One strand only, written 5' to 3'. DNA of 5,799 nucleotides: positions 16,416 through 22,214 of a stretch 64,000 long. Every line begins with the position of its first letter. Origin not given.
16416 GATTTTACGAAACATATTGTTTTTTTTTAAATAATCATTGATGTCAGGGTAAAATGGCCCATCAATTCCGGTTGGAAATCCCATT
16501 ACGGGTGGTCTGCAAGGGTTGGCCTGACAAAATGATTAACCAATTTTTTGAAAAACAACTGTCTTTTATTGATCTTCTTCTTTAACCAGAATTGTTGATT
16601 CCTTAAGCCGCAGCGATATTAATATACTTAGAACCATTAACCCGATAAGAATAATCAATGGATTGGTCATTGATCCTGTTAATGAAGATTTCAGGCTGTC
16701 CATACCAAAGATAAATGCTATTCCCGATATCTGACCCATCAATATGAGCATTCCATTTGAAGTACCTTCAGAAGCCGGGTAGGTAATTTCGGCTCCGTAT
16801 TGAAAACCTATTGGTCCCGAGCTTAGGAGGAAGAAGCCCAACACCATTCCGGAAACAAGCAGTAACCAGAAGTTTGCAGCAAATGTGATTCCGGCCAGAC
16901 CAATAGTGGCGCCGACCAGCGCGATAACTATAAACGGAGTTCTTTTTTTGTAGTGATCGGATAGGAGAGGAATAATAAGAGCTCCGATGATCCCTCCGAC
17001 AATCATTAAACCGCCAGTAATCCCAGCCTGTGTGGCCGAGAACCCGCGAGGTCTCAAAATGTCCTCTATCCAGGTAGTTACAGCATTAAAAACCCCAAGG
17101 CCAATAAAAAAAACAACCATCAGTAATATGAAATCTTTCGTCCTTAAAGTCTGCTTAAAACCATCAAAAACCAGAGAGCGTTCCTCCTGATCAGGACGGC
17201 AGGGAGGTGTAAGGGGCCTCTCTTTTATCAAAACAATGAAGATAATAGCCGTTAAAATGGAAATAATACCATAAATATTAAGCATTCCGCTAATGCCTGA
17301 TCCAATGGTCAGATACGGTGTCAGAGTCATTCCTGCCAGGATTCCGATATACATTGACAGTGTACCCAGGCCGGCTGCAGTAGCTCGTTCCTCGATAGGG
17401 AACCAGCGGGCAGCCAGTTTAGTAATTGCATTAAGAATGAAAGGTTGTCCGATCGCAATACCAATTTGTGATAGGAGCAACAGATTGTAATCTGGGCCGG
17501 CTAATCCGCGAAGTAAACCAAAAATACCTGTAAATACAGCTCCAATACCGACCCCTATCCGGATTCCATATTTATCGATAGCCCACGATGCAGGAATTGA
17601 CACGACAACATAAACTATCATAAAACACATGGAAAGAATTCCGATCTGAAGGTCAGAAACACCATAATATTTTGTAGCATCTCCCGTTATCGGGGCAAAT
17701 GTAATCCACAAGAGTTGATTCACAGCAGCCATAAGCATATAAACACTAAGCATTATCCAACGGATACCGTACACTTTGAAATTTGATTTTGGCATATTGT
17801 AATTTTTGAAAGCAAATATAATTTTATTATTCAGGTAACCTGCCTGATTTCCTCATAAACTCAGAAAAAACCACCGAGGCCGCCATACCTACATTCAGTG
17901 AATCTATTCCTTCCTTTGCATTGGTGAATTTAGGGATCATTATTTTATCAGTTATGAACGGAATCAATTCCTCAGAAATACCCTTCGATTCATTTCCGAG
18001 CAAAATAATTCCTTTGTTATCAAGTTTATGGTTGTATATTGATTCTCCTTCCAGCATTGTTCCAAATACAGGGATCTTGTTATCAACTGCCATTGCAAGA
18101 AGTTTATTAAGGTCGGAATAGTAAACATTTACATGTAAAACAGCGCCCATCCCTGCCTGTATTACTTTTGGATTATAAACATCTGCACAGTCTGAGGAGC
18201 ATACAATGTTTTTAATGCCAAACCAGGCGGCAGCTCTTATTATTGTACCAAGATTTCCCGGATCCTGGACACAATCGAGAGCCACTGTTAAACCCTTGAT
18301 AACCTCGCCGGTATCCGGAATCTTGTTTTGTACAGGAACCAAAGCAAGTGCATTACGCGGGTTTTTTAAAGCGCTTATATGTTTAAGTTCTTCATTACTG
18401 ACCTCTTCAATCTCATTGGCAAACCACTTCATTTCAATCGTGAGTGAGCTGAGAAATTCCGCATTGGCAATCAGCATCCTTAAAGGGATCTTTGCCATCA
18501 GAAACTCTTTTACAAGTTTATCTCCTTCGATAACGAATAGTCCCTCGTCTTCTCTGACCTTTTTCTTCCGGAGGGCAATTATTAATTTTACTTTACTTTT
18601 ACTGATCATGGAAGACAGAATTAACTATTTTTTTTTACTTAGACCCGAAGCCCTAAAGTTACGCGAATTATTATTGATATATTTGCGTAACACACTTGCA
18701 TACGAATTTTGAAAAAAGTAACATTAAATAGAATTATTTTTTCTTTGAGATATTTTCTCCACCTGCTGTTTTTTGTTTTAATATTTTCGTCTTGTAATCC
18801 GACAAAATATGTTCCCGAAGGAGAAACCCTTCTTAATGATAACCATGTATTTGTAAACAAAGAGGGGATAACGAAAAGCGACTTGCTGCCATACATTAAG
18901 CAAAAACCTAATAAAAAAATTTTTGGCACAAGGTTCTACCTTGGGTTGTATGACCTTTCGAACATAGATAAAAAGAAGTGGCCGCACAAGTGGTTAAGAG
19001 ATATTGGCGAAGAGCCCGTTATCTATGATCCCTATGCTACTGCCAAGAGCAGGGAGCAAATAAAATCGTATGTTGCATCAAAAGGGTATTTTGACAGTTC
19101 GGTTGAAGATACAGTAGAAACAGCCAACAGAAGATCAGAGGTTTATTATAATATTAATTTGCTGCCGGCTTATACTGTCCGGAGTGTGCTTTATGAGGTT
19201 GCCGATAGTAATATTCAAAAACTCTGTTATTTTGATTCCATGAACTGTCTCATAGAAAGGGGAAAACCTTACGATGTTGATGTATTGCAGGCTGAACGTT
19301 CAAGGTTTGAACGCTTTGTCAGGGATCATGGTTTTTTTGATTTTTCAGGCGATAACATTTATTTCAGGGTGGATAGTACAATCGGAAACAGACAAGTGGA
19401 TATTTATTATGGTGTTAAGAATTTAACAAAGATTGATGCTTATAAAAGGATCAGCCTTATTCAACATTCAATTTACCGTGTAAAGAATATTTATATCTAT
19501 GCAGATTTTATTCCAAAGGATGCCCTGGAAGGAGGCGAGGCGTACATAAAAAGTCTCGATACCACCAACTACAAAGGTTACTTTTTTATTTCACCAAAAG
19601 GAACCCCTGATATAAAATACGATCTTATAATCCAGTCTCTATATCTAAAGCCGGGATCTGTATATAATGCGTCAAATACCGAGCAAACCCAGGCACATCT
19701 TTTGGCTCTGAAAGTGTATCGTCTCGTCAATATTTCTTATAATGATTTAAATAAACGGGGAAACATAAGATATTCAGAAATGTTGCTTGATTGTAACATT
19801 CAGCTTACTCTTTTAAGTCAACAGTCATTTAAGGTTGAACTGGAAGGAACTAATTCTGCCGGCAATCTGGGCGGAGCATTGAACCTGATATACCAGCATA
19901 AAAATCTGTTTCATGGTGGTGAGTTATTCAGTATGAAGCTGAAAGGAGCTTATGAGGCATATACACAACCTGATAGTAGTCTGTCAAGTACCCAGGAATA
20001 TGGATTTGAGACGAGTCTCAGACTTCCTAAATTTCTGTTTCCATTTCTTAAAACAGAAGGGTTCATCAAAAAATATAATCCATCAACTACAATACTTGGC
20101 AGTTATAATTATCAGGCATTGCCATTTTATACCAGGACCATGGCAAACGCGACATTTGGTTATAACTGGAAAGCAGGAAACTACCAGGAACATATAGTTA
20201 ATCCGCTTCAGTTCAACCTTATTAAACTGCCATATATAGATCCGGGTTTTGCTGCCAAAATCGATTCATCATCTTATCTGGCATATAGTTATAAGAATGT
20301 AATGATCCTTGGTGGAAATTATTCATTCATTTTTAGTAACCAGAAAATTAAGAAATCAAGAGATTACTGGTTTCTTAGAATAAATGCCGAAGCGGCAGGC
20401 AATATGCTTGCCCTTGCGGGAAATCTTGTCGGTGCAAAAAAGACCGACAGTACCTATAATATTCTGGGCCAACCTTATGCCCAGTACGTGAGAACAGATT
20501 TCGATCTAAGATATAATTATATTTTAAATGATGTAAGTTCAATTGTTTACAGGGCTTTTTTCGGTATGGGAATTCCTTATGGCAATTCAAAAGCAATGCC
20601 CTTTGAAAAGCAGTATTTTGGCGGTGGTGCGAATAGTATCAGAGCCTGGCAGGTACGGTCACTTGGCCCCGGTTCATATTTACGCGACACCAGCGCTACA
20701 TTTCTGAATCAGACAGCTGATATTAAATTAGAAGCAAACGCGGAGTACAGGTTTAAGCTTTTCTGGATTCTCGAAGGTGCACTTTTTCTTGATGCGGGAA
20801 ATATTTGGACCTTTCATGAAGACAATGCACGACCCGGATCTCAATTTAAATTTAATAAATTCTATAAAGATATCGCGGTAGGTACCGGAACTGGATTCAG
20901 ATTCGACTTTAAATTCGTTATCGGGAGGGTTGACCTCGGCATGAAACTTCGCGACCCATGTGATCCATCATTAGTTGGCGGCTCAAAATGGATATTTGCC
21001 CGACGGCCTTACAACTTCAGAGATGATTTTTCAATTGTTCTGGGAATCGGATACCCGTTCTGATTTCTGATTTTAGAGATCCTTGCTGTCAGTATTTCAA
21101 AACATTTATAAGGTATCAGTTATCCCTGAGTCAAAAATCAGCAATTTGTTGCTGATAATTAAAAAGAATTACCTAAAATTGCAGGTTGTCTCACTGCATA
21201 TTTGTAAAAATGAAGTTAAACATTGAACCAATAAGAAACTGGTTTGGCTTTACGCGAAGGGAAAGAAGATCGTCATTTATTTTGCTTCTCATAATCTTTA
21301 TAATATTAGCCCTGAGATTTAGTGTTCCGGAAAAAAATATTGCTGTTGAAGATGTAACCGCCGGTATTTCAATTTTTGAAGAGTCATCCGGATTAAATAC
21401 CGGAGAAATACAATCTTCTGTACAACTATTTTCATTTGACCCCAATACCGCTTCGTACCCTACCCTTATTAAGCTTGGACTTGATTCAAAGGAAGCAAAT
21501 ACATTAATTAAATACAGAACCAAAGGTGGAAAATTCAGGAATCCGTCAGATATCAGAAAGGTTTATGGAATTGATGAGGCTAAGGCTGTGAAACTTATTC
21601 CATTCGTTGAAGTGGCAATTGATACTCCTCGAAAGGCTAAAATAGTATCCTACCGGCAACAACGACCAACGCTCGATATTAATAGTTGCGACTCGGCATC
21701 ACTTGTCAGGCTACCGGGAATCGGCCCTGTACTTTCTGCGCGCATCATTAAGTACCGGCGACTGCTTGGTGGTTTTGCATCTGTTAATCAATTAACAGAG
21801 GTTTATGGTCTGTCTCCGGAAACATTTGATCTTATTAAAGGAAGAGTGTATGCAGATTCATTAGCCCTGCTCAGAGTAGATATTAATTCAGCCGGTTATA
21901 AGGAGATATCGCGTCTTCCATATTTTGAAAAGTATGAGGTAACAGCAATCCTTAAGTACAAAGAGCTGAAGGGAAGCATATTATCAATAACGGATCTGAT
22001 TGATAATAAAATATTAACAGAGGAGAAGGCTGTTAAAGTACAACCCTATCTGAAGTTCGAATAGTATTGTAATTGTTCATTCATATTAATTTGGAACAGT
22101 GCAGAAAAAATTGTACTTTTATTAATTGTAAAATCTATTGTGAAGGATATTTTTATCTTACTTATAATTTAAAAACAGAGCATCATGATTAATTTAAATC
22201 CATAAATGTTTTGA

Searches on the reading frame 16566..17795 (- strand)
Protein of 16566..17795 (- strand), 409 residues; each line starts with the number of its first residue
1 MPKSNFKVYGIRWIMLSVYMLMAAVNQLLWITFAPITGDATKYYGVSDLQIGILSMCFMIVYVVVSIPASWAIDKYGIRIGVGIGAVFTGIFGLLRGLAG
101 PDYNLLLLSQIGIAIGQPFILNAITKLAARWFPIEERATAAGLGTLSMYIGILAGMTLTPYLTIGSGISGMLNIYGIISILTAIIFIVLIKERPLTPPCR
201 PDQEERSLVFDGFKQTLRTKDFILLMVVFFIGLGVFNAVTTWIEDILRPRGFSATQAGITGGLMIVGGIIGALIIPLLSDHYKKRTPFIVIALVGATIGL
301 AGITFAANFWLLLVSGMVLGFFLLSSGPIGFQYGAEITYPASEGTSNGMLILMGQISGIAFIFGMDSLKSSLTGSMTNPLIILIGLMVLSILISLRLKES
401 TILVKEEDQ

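Call 13: search_protein_families(library=pfam, proteins=[window:16566-17795:-], max_evalue=0.00001)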
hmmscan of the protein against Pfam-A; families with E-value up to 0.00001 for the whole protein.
window:16566-17795:- (409 aa): 4 families
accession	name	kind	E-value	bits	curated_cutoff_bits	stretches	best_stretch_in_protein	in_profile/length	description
PF07690.21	MFS_1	-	5.4e-40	137.8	33.4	1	20-360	2-345/347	Major Facilitator Superfamily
PF13347.12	MFS_2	-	4.9e-08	32.4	27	1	135-327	130-332/427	MFS/sugar transport protein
PF00083.30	Sugar_tr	-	8.5e-07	28.6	22.3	0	253-400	44-194/452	Sugar (and other) transporter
PF12832.13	MFS_1_like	-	3.1e-06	26.9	25.2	1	225-401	4-183/373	MFS_1 like family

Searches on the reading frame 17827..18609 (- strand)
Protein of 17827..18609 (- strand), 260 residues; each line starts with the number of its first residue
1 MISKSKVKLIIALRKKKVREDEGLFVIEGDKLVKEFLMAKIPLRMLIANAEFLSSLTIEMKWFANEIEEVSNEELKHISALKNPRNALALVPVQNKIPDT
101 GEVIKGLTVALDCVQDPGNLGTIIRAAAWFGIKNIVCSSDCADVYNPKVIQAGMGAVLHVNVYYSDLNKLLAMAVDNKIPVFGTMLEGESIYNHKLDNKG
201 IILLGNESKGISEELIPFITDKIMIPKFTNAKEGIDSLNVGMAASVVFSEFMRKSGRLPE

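Call 13: search_protein_families(library=pfam, proteins=[window:17827-18609:-], max_evalue=0.00001)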
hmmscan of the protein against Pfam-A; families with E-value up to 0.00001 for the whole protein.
window:17827-18609:- (260 aa): 2 families
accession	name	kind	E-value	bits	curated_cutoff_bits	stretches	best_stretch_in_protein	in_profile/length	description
PF00588.24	SpoU_methylase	-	1.1e-32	113.5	29.7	1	107-248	2-141/142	SpoU rRNA Methylase family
PF22435.1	MRM3-like_sub_bind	-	1.7e-16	60.8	27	1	5-89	2-84/84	MRM3-like substrate binding domain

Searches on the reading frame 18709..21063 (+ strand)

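Call 13: search_protein_families(library=pfam, proteins=[window:18709-21063:+], max_evalue=0.00001)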
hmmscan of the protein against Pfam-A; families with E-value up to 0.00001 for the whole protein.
window:18709-21063:+ (784 aa): 2 families
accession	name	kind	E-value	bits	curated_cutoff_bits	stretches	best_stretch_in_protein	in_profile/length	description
PF01103.29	Omp85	-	6.5e-20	72.3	24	1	426-749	57-308/325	Omp85 superfamily domain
PF07244.20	POTRA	-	3.7e-11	44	21.3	0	54-150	14-75/79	Surface antigen variable number repeat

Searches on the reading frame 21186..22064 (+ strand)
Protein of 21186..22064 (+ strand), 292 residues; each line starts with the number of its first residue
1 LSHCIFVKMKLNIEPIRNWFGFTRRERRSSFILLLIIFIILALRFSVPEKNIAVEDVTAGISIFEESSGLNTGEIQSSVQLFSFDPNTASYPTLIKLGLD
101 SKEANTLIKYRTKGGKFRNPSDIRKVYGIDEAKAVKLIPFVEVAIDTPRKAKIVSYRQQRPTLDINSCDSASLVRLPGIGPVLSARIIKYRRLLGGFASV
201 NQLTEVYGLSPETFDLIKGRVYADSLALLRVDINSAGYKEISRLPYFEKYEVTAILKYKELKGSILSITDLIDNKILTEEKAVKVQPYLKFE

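Call 13: search_protein_families(library=pfam, proteins=[window:21186-22064:+], max_evalue=0.00001)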
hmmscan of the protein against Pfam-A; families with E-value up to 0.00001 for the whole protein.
window:21186-22064:+ (292 aa): 1 family
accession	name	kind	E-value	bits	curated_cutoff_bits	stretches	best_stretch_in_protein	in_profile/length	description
PF12836.13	HHH_3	-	8.8e-41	138.3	27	3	162-221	5-64/65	Helix-hairpin-helix motif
